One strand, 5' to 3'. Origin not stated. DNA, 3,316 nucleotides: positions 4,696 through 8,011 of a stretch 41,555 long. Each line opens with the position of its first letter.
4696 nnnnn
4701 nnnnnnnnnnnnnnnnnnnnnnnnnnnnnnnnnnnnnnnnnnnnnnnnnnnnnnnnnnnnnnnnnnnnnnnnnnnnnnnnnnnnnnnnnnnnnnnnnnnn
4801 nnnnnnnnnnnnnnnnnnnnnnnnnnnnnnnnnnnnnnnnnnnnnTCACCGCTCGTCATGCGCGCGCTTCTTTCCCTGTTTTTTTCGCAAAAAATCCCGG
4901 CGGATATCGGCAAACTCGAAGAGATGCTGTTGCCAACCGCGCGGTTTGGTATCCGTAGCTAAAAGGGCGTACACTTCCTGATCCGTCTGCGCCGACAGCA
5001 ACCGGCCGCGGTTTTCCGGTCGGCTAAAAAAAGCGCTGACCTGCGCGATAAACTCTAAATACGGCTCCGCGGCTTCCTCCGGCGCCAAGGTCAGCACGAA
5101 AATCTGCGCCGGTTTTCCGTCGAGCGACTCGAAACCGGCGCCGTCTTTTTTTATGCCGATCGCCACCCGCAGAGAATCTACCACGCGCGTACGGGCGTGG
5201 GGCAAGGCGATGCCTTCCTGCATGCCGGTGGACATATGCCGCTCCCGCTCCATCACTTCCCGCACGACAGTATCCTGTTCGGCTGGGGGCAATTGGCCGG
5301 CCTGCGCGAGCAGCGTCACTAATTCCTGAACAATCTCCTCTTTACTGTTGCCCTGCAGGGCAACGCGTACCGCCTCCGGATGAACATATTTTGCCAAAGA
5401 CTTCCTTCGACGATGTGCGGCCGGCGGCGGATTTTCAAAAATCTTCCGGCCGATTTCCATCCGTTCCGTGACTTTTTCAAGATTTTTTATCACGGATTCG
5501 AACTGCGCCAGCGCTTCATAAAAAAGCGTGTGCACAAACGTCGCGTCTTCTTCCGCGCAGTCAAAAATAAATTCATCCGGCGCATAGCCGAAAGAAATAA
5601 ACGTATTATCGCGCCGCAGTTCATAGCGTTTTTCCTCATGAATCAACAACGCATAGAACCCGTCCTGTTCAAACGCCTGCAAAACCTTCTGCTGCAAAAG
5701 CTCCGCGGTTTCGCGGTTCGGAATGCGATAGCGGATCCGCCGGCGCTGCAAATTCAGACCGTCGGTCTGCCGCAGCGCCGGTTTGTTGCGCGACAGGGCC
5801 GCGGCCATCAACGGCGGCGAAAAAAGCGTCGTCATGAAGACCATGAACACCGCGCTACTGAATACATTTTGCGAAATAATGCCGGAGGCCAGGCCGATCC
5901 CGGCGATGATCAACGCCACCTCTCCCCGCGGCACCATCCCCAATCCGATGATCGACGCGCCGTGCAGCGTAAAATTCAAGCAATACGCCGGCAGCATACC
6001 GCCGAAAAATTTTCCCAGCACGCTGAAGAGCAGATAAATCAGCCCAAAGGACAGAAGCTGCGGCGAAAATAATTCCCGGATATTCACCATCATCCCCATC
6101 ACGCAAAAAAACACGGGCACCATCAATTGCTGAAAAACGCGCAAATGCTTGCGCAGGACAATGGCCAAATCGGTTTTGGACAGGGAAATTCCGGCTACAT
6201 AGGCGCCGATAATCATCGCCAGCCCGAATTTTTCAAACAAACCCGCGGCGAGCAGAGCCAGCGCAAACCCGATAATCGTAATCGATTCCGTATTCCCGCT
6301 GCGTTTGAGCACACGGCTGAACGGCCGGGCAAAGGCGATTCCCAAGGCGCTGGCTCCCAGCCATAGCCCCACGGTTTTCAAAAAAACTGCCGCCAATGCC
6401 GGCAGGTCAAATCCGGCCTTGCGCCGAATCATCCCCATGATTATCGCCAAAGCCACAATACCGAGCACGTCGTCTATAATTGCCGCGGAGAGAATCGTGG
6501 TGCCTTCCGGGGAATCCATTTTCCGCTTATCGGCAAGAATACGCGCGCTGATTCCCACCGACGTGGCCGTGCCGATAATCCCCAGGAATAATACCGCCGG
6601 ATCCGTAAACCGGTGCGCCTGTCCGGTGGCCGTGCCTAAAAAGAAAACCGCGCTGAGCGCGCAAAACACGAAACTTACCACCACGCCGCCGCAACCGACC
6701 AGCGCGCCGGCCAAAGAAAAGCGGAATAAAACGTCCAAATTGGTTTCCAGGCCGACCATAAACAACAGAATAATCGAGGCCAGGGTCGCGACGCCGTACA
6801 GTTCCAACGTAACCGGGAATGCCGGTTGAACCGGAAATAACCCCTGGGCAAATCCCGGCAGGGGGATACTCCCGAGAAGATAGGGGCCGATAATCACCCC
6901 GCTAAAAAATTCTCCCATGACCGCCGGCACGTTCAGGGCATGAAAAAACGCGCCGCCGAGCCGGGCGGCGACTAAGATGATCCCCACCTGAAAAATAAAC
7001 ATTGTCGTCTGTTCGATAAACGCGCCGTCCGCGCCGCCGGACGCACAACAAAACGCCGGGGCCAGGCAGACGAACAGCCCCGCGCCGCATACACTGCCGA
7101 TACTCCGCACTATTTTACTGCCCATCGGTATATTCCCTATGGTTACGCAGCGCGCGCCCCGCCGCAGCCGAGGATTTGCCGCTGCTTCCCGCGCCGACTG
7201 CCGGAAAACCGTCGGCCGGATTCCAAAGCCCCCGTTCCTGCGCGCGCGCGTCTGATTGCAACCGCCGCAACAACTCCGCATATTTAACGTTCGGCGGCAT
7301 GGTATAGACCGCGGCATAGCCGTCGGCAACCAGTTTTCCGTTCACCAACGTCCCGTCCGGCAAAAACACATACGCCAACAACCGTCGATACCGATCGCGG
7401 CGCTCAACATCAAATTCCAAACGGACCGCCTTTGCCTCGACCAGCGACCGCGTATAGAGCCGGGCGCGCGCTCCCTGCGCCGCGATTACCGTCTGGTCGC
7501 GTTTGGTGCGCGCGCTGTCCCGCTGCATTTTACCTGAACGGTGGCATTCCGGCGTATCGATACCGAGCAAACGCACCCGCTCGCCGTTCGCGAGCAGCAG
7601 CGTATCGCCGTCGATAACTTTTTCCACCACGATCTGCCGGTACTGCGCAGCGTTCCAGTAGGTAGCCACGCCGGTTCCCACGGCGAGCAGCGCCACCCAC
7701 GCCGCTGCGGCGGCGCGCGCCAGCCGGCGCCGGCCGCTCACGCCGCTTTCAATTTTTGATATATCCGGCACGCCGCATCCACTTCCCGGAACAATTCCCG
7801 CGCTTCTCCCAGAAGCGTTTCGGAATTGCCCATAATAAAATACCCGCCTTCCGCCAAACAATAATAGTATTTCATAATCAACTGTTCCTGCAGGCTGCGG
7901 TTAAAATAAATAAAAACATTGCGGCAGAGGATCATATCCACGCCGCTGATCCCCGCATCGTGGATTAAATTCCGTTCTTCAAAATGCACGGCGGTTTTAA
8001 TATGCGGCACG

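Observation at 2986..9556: Six translationally coupled genes: CheC, two ComFB-CheR fusions, exported nuclease, EIIA-fused antiporter, SagB-like nitroreductase, with no core chemotaxis genes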

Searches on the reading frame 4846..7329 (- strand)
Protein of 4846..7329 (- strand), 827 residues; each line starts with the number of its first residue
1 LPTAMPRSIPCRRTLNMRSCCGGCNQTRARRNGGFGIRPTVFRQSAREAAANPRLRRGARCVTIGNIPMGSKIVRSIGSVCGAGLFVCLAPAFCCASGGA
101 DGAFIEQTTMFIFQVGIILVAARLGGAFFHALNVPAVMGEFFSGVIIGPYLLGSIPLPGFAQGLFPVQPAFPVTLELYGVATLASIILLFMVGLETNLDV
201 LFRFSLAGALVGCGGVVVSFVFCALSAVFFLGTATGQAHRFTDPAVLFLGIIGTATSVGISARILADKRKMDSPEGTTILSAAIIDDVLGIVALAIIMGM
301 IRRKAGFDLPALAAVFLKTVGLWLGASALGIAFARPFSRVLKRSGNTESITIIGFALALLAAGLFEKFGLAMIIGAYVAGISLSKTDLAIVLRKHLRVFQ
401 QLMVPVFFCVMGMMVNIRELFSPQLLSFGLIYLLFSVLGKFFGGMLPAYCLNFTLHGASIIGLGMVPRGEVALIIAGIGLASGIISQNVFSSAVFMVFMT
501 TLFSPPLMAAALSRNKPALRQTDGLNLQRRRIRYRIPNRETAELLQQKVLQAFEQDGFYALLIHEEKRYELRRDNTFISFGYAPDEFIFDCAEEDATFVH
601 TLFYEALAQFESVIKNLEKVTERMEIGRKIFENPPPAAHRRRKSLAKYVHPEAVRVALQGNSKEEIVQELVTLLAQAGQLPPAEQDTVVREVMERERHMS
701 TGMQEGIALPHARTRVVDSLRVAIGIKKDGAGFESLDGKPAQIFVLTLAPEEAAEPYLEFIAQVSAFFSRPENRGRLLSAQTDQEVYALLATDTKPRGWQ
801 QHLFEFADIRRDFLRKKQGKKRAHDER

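Call 3: search_protein_families(library=pfam, proteins=[window:4846-7329:-], max_evalue=0.01)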
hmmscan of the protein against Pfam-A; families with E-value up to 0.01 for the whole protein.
window:4846-7329:- (827 aa): 2 families
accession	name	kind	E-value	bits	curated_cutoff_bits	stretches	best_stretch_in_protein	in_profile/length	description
PF00999.27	Na_H_Exchanger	-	7.4e-52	176.9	26.2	1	120-508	2-374/375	Sodium/hydrogen exchanger, transmembrane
PF00359.27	PTS_EIIA_2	-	3.7e-29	102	27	1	649-791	3-142/144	Phosphoenolpyruvate-dependent sugar phosphotransferase system, EIIA 2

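Call 17: find_homologous_proteins(query=window:4846-7125:-)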
Query window:4846-7125:- (759 aa): 5294 proteins with E <= 0.001 among 8000 candidates; the best 120 are listed.
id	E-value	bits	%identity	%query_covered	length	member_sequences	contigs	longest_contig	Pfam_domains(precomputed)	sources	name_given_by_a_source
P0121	0.0e+0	1664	100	100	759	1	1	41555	PF00999.27,PF00359.28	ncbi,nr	ncbi:MAG: cation:proton antiporter [Candidatus Omnitrophica bacterium]|nr:cation:proton antiporter [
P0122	1.4e-228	779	50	95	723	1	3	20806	PF00999.27,PF00359.28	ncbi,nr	ncbi:MAG: cation:proton antiporter [Candidatus Omnitrophica bacterium]|nr:cation:proton antiporter [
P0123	1.5e-222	759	50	93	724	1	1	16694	PF00999.27,PF00359.28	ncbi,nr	ncbi:MAG: cation:proton antiporter [Candidatus Omnitrophica bacterium]|nr:cation:proton antiporter [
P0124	1.5e-220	752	49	94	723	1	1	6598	PF00999.27,PF00359.28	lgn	-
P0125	9.7e-219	746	49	92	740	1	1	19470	PF00999.27,PF00359.28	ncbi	ncbi:cation:proton antiporter [Candidatus Auribacterota bacterium]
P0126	3.6e-218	744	49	91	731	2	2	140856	PF00999.27,PF00359.28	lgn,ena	-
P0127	2.2e-215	735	49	89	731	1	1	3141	PF00999.27,PF00359.28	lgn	-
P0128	1.5e-214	733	49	89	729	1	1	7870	PF00999.27,PF00359.28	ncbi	-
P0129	2.6e-214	732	49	92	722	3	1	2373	PF00999.27,PF00359.28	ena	-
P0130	8.2e-214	730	48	93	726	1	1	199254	PF00999.27,PF00359.28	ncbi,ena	-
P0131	1.0e-213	730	50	92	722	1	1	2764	PF00999.27,PF00359.28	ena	-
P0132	1.1e-213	730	47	92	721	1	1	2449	PF00999.27,PF00359.28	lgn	-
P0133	1.2e-213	730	49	92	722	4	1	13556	PF00999.27,PF00359.28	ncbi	-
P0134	2.3e-213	729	48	92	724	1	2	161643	PF00999.27,PF00359.28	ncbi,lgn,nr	ncbi:MAG: cation:proton antiporter [Candidatus Omnitrophica bacterium]|nr:cation:proton antiporter [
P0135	1.1e-212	726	47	91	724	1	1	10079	PF00999.27,PF00359.28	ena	-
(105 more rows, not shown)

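Call 18: find_encoding_contigs(protein=P0122, flank=7000, max_places=2)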
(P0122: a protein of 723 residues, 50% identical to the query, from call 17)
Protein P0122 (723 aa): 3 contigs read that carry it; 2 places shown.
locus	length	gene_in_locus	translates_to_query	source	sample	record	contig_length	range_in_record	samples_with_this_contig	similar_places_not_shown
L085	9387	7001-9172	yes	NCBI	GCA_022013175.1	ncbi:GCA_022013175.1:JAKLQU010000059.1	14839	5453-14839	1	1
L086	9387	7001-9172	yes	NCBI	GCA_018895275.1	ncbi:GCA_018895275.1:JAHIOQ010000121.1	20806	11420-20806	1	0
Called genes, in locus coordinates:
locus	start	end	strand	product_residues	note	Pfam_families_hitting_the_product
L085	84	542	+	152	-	PF00359:PTS_EIIA_2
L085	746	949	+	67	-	PF00313:CSD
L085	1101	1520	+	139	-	PF00254:FKBP_C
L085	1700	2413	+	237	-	PF03412:Peptidase_C39 (faint), PF13529:Peptidase_C39_2 (faint)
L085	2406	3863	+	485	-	PF14401:RLAN, PF02655:ATP-grasp_3 (weak), PF08443:RimK, PF07478:Dala_Dala_lig_C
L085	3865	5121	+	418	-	PF04107:GCS2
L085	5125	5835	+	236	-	PF05013:FGase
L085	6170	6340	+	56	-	PF01165:Ribosomal_S21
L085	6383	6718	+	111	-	PF00076:RRM_1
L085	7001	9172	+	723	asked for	PF00999:Na_H_Exchanger, PF00359:PTS_EIIA_2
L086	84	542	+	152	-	PF00359:PTS_EIIA_2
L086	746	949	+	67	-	PF00313:CSD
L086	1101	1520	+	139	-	PF00254:FKBP_C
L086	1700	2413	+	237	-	PF03412:Peptidase_C39 (faint), PF13529:Peptidase_C39_2 (faint)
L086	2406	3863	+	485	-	PF14401:RLAN, PF02655:ATP-grasp_3 (weak), PF08443:RimK, PF07478:Dala_Dala_lig_C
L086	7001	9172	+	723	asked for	PF00999:Na_H_Exchanger, PF00359:PTS_EIIA_2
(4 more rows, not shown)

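Call 19: find_encoding_contigs(protein=P0134, flank=7000, max_places=1)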
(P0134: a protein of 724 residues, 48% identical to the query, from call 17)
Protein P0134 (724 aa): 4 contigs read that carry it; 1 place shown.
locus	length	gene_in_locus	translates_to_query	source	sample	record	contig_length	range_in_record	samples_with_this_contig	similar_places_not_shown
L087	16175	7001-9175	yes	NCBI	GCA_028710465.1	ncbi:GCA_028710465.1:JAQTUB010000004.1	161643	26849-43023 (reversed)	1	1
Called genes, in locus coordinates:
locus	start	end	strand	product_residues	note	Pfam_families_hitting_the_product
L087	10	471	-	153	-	-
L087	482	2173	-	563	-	-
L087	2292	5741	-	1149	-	-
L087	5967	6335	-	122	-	-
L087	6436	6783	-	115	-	-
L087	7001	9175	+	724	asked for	PF00999:Na_H_Exchanger, PF00359:PTS_EIIA_2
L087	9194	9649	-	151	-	PF11964:SpoIIAA-like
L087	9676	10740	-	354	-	PF00155:Aminotran_1_2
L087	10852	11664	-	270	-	PF12146:Hydrolase_4 (faint)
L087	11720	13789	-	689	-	PF03797:Autotransporter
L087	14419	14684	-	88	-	PF08734:GYD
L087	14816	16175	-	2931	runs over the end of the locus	PF10091:Glycoamylase, PF06165:GH94_b-supersand, PF17167:Glyco_hydro_94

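Call 20: find_encoding_contigs(protein=P0126, flank=7000, max_places=1)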
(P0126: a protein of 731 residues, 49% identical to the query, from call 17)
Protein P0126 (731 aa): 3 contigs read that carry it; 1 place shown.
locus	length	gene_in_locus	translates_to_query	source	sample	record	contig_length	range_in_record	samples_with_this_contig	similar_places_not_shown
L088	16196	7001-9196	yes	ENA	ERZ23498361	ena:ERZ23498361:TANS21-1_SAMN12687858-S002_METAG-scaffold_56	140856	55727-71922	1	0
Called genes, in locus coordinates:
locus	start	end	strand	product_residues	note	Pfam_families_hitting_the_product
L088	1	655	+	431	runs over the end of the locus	PF00749:tRNA-synt_1c, PF19269:Anticodon_2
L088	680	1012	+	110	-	PF09685:MamF_MmsF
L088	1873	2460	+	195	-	PF14528:LAGLIDADG_3 (weak)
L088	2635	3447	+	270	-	PF00535:Glycos_transf_2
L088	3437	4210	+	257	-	PF05050:Methyltransf_21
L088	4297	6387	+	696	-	PF00009:GTP_EFTU, PF03144:GTP_EFTU_D2, PF22042:EF-G_D2, PF14492:EFG_III, PF16658:RF3_C, PF03764:EFG_IV, PF00679:EFG_C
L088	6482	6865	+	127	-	-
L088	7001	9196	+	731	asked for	PF00999:Na_H_Exchanger, PF00359:PTS_EIIA_2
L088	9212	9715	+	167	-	PF00293:NUDIX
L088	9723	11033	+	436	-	PF02836:Glyco_hydro_2_C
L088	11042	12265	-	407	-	PF00999:Na_H_Exchanger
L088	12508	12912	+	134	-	-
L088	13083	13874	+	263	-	PF01012:ETF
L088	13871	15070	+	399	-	PF00037:Fer4 (weak), PF12838:Fer4_7, PF13187:Fer4_9, PF13237:Fer4_10, PF00037:Fer4, PF12797:Fer4_2 (weak), PF01012:ETF, PF00766:ETF_alpha, +5 more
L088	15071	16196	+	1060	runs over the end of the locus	PF02463:SMC_N, PF13304:AAA_21 (weak), PF13476:AAA_23, PF24161:CCDC39 (faint), PF02463:SMC_N, PF13304:AAA_21 (weak)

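Call 48: search_protein_families(library=ncbifam, proteins=[window:4846-7125:-], max_evalue=0.001)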
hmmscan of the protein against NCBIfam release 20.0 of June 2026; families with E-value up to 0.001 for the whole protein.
window:4846-7125:- (759 aa): 10 families
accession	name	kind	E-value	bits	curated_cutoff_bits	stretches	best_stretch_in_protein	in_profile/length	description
TIGR00932.1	2a37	subfamily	5e-40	137.7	238.3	1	51-348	1-275/275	monovalent cation:proton antiporter-2 (CPA2) family protein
TIGR01419.1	nitro_reg_IIA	equivalog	3.1e-23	82.2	138.7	1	577-722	2-143/145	PTS IIA-like nitrogen regulatory protein PtsN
TIGR00848.1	fruA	subfamily_domain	1.6e-21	76.6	103.5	1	583-704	4-124/129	fructose PTS transporter subunit IIA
NF007389.0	PRK09913.1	equivalog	8.3e-16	58.3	151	1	585-723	8-143/148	PTS fructose transporter subunit IIA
NF007293.0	PRK09765.1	equivalog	1e-15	57.3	763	1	577-727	4-154/639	PTS 2-O-a-mannosyl-D-glycerate transporter subunit IIABC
NF002924.0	PRK03562.1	equivalog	3.7e-11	42.2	752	1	43-442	6-378/623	glutathione-regulated potassium-efflux system protein KefC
NF002973.0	PRK03659.1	equivalog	3.7e-10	39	804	1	43-441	6-374/602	glutathione-regulated potassium-efflux system protein KefB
NF008145.0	PRK10896.1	equivalog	5.4e-10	39.2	221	1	577-724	10-155/161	PTS IIA-like nitrogen regulatory protein PtsN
NF008319.0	PRK11109.1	equivalog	1.8e-05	24.2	302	1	586-727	9-144/376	fused PTS fructose transporter subunit IIA/HPr protein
NF007694.0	PRK10372.1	equivalog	0.0003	20.9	187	1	583-724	10-149/154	PTS ascorbate transporter subunit IIA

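Call 62: search_protein_families(library=padloc, proteins=[window:4846-7125:-], max_evalue=0.001)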
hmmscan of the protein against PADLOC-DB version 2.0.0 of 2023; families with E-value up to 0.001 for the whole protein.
window:4846-7125:- (759 aa): 0 families

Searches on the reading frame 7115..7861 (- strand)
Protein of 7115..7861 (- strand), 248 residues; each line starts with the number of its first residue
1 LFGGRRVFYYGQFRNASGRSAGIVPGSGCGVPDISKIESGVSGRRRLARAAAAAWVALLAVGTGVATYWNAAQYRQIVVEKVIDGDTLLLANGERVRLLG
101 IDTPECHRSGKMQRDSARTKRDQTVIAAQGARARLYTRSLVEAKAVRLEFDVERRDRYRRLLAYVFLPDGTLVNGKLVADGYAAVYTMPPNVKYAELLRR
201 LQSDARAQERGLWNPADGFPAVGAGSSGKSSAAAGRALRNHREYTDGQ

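Call 3: search_protein_families(library=pfam, proteins=[window:7115-7861:-], max_evalue=0.01)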
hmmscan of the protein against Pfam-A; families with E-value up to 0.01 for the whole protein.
window:7115-7861:- (248 aa): 1 family
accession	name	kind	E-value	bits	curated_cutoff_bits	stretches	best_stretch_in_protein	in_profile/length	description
PF00565.23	SNase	-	1.4e-19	70.9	21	1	95-214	1-106/107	Staphylococcal nuclease homologue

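Call 48: search_protein_families(library=ncbifam, proteins=[window:7115-7741:-], max_evalue=0.001)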
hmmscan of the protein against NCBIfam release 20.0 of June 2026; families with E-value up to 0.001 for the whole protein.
window:7115-7741:- (208 aa): 2 families
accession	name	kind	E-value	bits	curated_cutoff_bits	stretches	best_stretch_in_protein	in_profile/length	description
NF047694.1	TnucaseNucIStaph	equivalog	1e-26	93.5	250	1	33-174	43-175/175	thermonuclease NucI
NF047969.1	CaNuclEcnA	equivalog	4.2e-20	72.3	180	1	38-174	8-149/151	calcium-activated nuclease EcnA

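Call 62: search_protein_families(library=padloc, proteins=[window:7115-7741:-], max_evalue=0.001)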
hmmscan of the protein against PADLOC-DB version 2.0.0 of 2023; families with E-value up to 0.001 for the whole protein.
window:7115-7741:- (208 aa): 1 family
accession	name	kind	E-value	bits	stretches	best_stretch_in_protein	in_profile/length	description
PDLC01096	C3a212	-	4e-23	80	1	35-177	46-180/279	SNc+LTD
